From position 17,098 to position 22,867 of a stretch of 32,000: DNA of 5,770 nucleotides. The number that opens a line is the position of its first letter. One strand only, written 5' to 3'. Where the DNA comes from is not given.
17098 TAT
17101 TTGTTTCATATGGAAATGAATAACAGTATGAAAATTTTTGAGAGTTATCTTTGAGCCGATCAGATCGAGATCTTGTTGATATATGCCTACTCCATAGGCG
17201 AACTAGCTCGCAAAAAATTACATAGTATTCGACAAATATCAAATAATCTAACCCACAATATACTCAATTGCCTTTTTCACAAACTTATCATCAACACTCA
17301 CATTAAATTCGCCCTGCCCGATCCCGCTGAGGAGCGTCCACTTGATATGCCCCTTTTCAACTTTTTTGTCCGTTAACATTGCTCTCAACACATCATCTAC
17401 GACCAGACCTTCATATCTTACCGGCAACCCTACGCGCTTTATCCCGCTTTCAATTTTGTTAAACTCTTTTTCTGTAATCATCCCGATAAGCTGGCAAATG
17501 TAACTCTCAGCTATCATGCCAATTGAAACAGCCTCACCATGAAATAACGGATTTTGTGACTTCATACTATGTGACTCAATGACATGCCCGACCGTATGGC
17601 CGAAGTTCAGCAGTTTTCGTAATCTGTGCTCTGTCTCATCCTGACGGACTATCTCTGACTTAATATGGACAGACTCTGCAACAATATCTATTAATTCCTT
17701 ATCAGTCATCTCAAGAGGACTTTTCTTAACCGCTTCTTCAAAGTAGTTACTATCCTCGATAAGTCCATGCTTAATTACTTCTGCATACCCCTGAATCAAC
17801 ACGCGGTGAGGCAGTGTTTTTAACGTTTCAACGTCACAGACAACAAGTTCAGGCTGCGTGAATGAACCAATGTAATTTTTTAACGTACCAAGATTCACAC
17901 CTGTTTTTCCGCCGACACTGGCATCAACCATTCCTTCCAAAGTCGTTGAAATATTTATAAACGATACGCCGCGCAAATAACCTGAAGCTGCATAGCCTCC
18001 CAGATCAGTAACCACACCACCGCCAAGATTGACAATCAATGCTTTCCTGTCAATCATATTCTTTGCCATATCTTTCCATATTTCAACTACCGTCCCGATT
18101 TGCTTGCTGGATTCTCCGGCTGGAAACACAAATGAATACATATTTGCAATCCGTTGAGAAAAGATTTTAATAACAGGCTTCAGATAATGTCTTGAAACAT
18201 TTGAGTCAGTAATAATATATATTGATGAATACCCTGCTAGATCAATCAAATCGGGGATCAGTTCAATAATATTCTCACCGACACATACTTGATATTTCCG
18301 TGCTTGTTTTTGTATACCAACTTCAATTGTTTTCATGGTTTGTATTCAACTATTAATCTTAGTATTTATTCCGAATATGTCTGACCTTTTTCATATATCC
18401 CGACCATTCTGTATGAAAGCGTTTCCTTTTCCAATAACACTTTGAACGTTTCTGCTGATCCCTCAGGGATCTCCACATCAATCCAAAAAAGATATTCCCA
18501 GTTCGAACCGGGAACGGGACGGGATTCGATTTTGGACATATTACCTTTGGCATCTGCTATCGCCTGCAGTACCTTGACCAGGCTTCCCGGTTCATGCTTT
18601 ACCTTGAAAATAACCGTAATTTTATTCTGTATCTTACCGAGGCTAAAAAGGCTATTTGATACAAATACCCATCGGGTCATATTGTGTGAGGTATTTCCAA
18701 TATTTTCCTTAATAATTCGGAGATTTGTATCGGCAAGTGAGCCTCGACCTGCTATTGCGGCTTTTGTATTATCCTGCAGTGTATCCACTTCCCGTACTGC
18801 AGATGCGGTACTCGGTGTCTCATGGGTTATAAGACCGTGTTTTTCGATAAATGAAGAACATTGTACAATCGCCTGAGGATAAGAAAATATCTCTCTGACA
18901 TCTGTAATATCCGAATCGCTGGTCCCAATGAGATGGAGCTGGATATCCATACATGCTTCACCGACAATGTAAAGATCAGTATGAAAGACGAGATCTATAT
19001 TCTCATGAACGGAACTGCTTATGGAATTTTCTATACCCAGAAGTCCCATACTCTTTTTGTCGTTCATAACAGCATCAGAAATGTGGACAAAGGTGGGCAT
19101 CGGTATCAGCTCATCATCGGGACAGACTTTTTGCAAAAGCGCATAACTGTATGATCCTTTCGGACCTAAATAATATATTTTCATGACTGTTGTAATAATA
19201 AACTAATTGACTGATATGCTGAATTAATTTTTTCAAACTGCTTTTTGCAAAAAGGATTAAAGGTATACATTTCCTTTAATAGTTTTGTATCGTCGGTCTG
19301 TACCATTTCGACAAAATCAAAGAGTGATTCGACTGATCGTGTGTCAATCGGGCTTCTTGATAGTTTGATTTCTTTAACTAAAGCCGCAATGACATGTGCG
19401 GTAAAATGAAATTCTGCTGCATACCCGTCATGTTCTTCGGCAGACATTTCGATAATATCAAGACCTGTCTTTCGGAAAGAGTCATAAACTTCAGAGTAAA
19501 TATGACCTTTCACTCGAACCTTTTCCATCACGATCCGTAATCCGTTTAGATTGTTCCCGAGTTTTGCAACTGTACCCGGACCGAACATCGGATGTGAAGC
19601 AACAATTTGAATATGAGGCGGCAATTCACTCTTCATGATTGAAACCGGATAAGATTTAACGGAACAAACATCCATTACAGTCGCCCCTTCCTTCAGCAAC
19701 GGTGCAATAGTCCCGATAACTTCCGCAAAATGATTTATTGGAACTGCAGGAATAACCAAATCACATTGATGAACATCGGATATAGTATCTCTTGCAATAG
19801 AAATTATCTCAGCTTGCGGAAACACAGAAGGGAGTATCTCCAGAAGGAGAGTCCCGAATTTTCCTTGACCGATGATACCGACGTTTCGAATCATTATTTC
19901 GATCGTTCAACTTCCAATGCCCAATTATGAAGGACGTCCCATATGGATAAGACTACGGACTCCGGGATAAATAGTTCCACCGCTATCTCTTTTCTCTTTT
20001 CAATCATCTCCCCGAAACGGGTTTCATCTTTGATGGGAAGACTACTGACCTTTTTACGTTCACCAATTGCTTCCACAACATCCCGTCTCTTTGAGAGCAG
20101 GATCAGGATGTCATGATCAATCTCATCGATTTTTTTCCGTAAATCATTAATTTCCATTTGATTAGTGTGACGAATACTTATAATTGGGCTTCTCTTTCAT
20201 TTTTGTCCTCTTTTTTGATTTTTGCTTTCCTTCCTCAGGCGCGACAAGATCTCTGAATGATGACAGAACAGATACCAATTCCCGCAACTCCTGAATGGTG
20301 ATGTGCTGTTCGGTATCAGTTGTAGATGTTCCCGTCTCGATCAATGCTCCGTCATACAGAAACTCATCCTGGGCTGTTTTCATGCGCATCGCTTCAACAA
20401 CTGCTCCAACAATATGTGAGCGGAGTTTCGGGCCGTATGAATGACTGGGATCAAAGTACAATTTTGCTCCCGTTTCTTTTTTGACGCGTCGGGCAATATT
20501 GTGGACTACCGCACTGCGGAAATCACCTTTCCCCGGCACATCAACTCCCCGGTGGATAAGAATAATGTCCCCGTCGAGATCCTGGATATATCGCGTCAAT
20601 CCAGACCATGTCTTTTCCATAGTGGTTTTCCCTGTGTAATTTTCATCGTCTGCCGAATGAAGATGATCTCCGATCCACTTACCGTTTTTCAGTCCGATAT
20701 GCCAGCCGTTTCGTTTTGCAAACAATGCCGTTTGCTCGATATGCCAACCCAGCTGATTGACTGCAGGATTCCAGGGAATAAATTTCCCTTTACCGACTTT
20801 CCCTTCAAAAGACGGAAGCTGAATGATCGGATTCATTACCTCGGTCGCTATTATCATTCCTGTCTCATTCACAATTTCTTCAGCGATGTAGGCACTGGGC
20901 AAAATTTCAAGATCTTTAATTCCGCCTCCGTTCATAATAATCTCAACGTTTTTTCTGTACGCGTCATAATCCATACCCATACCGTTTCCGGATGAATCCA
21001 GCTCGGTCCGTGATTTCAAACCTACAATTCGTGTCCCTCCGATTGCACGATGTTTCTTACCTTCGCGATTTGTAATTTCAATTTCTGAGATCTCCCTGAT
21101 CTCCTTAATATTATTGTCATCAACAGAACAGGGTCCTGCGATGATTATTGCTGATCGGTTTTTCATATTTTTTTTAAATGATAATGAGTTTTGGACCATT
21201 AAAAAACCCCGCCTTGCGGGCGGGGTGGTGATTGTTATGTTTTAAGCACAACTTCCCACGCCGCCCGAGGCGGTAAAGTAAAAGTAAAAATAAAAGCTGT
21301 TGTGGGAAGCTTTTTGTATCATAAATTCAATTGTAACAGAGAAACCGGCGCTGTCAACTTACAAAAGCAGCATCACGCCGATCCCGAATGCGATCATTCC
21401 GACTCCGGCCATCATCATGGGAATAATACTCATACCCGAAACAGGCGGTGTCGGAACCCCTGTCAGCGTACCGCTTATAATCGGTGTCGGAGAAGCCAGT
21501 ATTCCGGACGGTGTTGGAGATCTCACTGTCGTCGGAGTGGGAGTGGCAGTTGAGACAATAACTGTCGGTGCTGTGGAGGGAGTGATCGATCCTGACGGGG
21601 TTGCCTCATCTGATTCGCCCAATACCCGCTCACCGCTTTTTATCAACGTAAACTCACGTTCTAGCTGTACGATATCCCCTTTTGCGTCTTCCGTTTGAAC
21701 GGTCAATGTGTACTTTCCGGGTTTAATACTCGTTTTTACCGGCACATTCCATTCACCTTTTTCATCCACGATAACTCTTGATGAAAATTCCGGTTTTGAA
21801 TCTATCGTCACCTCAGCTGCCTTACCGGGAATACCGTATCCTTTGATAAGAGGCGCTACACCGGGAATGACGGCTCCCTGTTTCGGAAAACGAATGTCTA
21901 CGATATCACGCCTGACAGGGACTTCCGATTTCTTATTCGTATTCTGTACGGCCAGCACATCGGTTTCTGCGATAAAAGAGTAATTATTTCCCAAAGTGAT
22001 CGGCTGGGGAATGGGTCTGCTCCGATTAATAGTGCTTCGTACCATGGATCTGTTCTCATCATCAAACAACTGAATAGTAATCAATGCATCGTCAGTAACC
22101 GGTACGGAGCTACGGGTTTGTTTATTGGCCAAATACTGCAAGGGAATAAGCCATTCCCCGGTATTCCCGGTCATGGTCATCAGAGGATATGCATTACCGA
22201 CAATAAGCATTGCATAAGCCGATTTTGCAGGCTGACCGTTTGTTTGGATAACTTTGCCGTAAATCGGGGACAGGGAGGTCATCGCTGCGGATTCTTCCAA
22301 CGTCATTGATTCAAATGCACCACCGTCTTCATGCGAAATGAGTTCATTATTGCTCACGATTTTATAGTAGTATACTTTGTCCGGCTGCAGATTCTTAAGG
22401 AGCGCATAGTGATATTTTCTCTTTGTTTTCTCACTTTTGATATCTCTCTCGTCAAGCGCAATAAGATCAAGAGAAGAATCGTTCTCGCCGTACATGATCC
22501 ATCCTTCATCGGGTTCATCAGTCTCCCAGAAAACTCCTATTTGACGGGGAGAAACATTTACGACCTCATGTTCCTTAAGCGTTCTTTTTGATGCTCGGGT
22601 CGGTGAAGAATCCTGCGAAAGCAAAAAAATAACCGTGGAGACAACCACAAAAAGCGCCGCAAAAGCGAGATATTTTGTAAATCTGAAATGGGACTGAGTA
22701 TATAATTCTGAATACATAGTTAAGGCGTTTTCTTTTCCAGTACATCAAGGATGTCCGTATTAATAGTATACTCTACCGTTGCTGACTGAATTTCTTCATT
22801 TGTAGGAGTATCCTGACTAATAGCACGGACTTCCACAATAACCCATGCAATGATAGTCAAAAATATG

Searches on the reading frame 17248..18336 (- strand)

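Call 8: search_protein_families(library=ncbifam, proteins=[window:17248-18336:-])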
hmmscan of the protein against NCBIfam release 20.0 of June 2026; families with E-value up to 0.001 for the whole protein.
window:17248-18336:- (362 aa): 7 families
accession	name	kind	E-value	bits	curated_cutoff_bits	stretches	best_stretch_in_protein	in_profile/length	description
TIGR01357.1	aroB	equivalog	5.2e-103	344.9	305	1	15-355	1-341/344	3-dehydroquinate synthase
TIGR04425.1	P_lya_rel_AroB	hypoth_equivalog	3e-60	204.1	400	1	8-358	1-342/348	AroB-related putative sugar phosphate phospholyase (cyclizing)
NF010627.0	PRK14021.1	equivalog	1e-58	199.1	565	1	13-343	187-523/542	bifunctional shikimate kinase/3-dehydroquinate synthase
NF004852.0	PRK06203.1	equivalog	2.7e-48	164.8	333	1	68-360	91-391/407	3-dehydroquinate synthase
NF010556.0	PRK13951.1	equivalog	6e-41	140.8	560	1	67-349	207-483/492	bifunctional shikimate kinase AroK/3-dehydroquinate synthase AroB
NF002022.0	PRK00843.1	equivalog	5.6e-13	48.6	413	1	16-190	13-175/350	NAD(P)-dependent glycerol-1-phosphate dehydrogenase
NF006941.0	PRK09423.1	subfamily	1.4e-07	30.7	336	1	18-187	12-172/367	glycerol dehydrogenase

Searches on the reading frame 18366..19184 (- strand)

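Call 8: search_protein_families(library=ncbifam, proteins=[window:18366-19184:-])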
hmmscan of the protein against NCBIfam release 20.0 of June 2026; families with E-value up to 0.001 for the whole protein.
window:18366-19184:- (272 aa): 5 families
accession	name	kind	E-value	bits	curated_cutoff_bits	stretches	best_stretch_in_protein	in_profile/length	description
NF008865.0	PRK11898.1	equivalog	4e-56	190.2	219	1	1-265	2-277/284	prephenate dehydratase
NF008866.0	PRK11899.1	equivalog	4.5e-43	147.5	359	1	2-267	7-276/283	prephenate dehydratase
NF007910.0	PRK10622.1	equivalog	2.4e-37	128.8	577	1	2-264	105-375/386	bifunctional chorismate mutase/prephenate dehydratase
TIGR01268.1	Phe4hydrox_tetr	equivalog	1.7e-06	27.1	704.8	1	184-241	12-69/436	phenylalanine 4-monooxygenase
NF003361.0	PRK04435.1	equivalog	0.0003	20.6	131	1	185-220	67-102/148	ACT domain-containing protein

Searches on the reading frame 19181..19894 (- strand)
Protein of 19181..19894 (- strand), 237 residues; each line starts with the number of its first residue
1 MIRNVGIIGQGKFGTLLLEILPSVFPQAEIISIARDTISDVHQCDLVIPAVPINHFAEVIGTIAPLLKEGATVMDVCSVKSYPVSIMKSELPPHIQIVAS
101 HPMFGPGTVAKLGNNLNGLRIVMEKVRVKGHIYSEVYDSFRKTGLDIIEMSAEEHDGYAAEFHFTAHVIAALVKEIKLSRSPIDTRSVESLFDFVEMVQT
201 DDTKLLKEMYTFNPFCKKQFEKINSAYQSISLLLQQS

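Call 8: search_protein_families(library=ncbifam, proteins=[window:19181-19894:-])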
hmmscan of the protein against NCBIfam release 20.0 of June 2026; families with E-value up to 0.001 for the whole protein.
window:19181-19894:- (237 aa): 18 families
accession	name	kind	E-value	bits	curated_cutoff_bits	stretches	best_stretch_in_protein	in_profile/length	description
NF006409.0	PRK08655.1-3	equivalog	3.9e-26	92.3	310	1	34-222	48-236/290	prephenate dehydrogenase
NF006408.0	PRK08655.1-2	equivalog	1.6e-21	76.6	422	1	32-160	53-175/441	prephenate dehydrogenase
NF006411.0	PRK08655.1-5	equivalog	1.9e-19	69.8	464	1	33-161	48-172/443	prephenate dehydrogenase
NF006410.0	PRK08655.1-4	equivalog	7.2e-18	64.6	498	1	34-215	53-238/446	prephenate dehydrogenase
NF006407.0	PRK08655.1-1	equivalog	1.1e-14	54.1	834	1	34-160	49-171/439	prephenate dehydrogenase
NF006307.0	PRK08507.1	equivalog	7e-14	51.7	295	1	37-171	52-187/275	prephenate dehydrogenase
NF005694.0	PRK07502.1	equivalog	7.2e-14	51.7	409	1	34-170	57-197/310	prephenate/arogenate dehydrogenase family protein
NF008400.0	PRK11199.1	equivalog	1.5e-12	47.2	273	1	4-167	100-257/374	bifunctional chorismate mutase/prephenate dehydrogenase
NF005032.0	PRK06444.1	equivalog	7.4e-12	45.3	293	1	5-224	3-190/197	prephenate dehydrogenase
NF005107.0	PRK06545.1-5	equivalog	3.6e-11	42.6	414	1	30-177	48-202/367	prephenate dehydrogenase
NF011381.1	PRK14806.1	equivalog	9.6e-10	37.3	902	1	34-173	54-199/733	bifunctional prephenate dehydrogenase/3-phosphoshikimate 1-carboxyvinyltransferase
NF005650.0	PRK07417.1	equivalog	6.4e-09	35.5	290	1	30-174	45-191/281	prephenate/arogenate dehydrogenase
NF005105.0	PRK06545.1-3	equivalog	7e-08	31.6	524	1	34-172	52-197/367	prephenate dehydrogenase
NF005111.0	PRK06545.2-3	equivalog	1.7e-06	27.3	344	1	38-174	64-204/371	prephenate dehydrogenase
NF005108.0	PRK06545.1-6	equivalog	2e-05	23.8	327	1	46-174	73-203/321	prephenate dehydrogenase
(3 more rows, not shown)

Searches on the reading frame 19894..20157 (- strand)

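Call 36: search_protein_families(library=pfam, proteins=[window:19894-20157:-], max_evalue=0.001)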
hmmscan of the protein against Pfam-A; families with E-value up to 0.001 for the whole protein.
window:19894-20157:- (87 aa): 1 family
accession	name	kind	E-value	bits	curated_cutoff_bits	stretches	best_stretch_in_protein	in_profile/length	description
PF01817.26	CM_2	-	4e-17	62.6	27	1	6-84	1-79/80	Chorismate mutase type II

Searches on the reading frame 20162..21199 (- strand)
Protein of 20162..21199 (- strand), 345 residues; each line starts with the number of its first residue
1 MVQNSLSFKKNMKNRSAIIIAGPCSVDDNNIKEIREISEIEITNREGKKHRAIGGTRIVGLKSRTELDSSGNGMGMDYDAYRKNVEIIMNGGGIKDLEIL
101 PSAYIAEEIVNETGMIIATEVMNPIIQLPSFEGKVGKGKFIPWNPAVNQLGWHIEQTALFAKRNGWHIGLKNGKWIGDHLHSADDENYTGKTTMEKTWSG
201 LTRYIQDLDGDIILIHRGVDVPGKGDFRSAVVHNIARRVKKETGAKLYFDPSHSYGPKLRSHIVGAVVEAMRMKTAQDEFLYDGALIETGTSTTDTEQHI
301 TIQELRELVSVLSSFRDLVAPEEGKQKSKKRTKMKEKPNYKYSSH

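Call 8: search_protein_families(library=ncbifam, proteins=[window:20162-21199:-])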
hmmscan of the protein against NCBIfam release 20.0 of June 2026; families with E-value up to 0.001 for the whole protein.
window:20162-21199:- (345 aa): 2 families
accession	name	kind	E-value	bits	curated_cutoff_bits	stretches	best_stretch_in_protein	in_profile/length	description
NF006421.0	PRK08673.1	subfamily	8e-06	25.3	335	0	209-319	229-333/338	3-deoxy-7-phosphoheptulonate synthase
TIGR01361.1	DAHP_synth_Bsub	equivalog_domain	0.00026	20.5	267.75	0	208-310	159-255/260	3-deoxy-7-phosphoheptulonate synthase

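Call 36: search_protein_families(library=pfam, proteins=[window:20162-21199:-], max_evalue=0.001)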
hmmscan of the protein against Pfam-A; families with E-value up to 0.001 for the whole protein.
window:20162-21199:- (345 aa): 1 family
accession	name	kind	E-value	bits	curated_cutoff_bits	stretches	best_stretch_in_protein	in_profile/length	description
PF00793.26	DAHP_synth_1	-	0.00033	20.1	25.5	0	210-311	160-260/270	DAHP synthetase I family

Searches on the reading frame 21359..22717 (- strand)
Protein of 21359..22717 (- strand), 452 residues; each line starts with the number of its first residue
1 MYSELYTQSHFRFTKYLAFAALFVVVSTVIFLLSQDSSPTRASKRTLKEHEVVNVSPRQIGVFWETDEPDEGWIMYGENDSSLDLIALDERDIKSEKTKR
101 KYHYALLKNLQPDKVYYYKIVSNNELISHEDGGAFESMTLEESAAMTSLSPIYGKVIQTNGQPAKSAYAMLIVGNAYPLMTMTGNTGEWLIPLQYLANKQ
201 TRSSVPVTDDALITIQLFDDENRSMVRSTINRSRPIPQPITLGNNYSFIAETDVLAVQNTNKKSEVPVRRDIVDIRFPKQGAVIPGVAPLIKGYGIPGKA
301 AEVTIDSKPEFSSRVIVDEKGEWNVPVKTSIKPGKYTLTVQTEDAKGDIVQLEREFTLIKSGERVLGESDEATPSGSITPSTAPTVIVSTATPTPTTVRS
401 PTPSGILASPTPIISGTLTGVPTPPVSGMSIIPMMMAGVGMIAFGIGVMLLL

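Call 8: search_protein_families(library=ncbifam, proteins=[window:21359-22717:-])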
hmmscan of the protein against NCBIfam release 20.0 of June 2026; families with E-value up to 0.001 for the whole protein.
window:21359-22717:- (452 aa): 1 family
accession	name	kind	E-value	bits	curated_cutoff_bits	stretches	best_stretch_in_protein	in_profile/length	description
NF033510.3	Ca_tandemer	repeat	8.9e-05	22.8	50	1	288-347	32-93/96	Ca2+-stabilized repeat-containing adhesin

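Call 36: search_protein_families(library=pfam, proteins=[window:21359-22717:-], max_evalue=0.001)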
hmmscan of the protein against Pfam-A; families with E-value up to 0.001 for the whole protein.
window:21359-22717:- (452 aa): 2 families
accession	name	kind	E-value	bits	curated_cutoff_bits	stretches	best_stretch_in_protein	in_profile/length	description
PF16656.11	Pur_ac_phosph_N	-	4.2e-08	34.1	30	1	54-125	10-83/93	Purple acid Phosphatase, N-terminal domain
PF19077.6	Big_13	-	9.2e-06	26.5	27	1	288-353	28-94/102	Bacterial Ig-like domain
